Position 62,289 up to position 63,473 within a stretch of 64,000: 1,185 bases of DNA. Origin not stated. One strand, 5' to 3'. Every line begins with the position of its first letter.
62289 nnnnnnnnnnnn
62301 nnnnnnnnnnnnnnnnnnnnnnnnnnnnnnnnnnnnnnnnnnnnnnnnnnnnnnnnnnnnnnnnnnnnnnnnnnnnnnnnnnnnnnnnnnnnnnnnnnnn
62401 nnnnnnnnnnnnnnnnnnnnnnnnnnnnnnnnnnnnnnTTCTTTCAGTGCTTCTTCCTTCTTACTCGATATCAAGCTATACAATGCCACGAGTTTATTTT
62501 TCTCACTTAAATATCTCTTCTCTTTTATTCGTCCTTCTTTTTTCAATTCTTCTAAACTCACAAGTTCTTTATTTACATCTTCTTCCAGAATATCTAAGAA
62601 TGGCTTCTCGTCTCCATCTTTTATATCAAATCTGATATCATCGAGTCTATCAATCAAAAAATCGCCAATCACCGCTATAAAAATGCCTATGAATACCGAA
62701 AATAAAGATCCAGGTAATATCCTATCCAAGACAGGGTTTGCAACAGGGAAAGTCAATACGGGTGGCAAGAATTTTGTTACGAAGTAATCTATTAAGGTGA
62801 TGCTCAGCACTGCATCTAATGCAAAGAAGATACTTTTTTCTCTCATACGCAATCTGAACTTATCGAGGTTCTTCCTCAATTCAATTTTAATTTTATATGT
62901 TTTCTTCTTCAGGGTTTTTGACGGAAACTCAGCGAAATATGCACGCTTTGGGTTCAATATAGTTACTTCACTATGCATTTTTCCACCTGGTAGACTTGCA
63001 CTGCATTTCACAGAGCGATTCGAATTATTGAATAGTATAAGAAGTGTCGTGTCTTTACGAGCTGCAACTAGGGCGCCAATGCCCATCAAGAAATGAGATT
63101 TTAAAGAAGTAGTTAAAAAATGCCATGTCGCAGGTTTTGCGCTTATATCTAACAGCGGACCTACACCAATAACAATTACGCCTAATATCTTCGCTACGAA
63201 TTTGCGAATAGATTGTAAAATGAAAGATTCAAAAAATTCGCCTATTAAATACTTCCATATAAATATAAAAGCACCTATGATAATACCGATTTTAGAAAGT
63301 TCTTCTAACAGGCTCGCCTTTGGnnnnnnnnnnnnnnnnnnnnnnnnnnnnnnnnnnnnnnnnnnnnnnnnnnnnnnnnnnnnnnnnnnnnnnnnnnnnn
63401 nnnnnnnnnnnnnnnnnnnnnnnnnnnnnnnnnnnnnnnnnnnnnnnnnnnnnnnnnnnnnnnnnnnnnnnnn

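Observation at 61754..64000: Beta-helix / multi-TM / MNT nucleotidyltransferase fusion protein with an overlapping HEPN partner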

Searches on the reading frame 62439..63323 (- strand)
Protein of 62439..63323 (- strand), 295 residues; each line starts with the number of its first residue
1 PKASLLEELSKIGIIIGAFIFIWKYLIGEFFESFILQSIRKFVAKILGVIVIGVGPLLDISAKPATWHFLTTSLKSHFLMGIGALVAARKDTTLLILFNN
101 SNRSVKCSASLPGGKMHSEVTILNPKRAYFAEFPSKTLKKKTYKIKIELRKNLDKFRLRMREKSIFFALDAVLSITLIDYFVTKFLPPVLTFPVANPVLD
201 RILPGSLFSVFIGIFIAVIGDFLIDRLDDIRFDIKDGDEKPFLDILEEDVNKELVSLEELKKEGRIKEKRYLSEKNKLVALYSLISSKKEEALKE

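Call 17: search_protein_representatives(protein=window:62439-63323:-)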
Query: 295 residues. Proteins with E-value up to 0.001 (for the whole library): 0; up to 1e-10: 0; up to 1e-30: 0. The best 0 are listed.

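Call 19: search_protein_families(library=pfam, proteins=[window:62439-63323:-], max_evalue=10)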
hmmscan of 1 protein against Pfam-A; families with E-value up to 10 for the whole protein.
window:62439-63323:- (295 aa): 3 families
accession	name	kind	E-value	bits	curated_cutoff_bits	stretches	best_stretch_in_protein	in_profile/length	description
PF05120.17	GvpG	-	0.31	11.7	30.6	1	248-280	31-63/67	Gas vesicle protein G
PF06464.16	DMAP_binding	-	0.36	12.1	27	1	248-289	7-48/111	DMAP1-binding Domain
PF03390.20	2HCT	-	0.73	8.8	26.2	1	14-89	248-326/415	2-hydroxycarboxylate transporter family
